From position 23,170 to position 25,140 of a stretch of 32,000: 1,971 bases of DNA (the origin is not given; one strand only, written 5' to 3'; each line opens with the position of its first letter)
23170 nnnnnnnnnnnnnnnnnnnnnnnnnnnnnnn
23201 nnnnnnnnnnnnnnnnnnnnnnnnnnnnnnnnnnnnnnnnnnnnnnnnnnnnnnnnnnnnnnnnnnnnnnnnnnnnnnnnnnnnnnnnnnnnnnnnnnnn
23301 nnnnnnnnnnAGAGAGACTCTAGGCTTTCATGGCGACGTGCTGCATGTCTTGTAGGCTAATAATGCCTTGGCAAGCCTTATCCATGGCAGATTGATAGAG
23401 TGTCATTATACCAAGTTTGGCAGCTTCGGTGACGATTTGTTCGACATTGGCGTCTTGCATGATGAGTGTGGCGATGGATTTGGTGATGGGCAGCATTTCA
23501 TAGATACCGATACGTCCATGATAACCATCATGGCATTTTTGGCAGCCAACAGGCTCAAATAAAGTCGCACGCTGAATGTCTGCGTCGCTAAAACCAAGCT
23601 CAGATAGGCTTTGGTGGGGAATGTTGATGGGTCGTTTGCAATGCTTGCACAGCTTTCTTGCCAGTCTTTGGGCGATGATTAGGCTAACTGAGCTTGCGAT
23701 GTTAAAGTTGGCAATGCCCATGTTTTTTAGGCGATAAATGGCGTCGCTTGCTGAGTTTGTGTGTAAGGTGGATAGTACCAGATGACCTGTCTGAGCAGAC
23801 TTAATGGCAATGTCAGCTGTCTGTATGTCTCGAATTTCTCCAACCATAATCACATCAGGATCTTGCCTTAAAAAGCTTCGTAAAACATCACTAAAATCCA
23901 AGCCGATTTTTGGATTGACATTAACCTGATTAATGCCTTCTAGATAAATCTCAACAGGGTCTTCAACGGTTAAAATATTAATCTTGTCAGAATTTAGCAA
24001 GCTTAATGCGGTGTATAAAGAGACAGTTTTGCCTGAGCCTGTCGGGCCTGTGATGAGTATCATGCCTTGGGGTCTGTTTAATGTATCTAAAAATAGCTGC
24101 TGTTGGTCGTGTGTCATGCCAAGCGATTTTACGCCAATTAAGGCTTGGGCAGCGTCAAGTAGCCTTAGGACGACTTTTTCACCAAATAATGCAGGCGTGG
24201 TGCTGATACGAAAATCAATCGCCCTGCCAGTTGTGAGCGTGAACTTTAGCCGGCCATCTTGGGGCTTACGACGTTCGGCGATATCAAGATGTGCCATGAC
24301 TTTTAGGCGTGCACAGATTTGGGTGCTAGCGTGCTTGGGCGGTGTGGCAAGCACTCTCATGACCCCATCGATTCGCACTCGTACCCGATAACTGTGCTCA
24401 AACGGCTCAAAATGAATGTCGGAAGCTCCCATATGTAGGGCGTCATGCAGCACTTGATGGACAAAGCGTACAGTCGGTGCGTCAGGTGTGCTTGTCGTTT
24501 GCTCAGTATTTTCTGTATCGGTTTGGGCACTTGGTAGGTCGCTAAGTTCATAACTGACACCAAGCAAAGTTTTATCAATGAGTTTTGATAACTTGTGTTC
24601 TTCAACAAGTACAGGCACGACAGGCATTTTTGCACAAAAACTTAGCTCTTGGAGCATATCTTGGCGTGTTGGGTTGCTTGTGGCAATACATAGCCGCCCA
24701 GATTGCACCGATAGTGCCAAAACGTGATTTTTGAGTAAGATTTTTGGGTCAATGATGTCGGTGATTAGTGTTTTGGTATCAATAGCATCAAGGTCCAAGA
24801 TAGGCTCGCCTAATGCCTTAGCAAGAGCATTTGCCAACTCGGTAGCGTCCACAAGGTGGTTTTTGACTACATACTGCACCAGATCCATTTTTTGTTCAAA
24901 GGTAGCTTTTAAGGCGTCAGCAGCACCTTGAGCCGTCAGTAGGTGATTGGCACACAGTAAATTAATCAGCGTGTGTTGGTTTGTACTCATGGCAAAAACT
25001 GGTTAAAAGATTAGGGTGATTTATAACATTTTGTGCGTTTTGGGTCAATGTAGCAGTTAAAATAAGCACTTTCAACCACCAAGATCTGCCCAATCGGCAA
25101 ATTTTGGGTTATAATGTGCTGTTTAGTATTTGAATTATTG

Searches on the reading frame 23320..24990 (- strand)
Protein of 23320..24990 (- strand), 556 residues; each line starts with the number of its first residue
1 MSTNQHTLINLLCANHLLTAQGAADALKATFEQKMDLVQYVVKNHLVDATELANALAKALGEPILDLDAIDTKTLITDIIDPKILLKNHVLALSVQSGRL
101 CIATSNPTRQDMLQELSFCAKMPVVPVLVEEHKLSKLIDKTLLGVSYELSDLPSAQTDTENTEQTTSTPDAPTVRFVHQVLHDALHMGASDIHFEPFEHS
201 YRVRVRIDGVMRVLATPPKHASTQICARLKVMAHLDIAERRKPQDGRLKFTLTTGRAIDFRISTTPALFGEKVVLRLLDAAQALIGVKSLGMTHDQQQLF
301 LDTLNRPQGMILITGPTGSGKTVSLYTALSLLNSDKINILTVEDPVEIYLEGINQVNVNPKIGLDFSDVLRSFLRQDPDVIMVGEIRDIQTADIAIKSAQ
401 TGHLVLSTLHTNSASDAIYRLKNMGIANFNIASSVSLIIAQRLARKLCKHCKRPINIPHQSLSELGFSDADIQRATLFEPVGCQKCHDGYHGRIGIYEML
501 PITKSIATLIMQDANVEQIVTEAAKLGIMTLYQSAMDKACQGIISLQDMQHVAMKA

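Call 54: search_protein_families(library=ncbifam, proteins=[window:23320-24990:-])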
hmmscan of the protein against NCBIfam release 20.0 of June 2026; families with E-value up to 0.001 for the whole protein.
window:23320-24990:- (556 aa): 19 families
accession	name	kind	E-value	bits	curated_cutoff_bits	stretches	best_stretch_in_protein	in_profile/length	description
TIGR02538.1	type_IV_pilB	equivalog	5.9e-214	711.8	675.65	1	8-553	2-562/564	type IV-A pilus assembly ATPase PilB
NF007755.0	PRK10436.1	equivalog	5.9e-156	519.7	617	1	86-553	15-459/465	type II secretion system protein GspE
TIGR02533.1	type_II_gspE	equivalog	5e-149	497.1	630.25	1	87-551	11-484/486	type II secretion system ATPase GspE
NF053534.1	T4PilAsmATPsTfpB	equivalog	5.2e-132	441.2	850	1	34-552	50-581/584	type IV pilus assembly ATPase TfpB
NF041000.1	ATPase_ComGA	equivalog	1.3e-75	253.8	300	1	179-444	2-265/267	competence type IV pilus ATPase ComGA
TIGR01420.1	pilT_fam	subfamily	5.4e-51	173.8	319.1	1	178-446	3-270/343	PilT/PilU family type 4a pilus ATPase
TIGR02525.1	plasmid_TraJ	equivalog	6.3e-25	87.9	368.3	1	288-444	133-298/372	plasmid transfer ATPase TraJ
NF058587.1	archaellum_moto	equivalog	1.2e-16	60.6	550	1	310-426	277-398/527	archaellum flagellar ATPase motor FlaI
TIGR02524.1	dot_icm_DotB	equivalog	3.4e-16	59.4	463.3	1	300-443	126-278/358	Dot/Icm type IV secretion system ATPase DotB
TIGR02782.1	TrbB_P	equivalog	9.9e-16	57.9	304.55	1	291-424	120-255/303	P-type conjugative transfer ATPase TrbB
TIGR03819.1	heli_sec_ATPase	hypoth_equivalog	5.9e-15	55.3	373.15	1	223-427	97-303/340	TadA family conjugal transfer-associated ATPase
TIGR02788.1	VirB11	equivalog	8.7e-14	51.2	249.95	1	298-428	134-269/308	P-type DNA transfer ATPase VirB11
NF010469.0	PRK13894.1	subfamily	1.3e-13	51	508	1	289-434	131-277/320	conjugal transfer ATPase TrbB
NF010407.0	PRK13833.1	subfamily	4e-13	49.5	499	1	287-424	124-262/323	conjugal transfer protein TrbB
NF053672.1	bindosome_BasE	exception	7.1e-10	38.2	1000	1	310-424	272-391/512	bindosome assembly system ATPase subunit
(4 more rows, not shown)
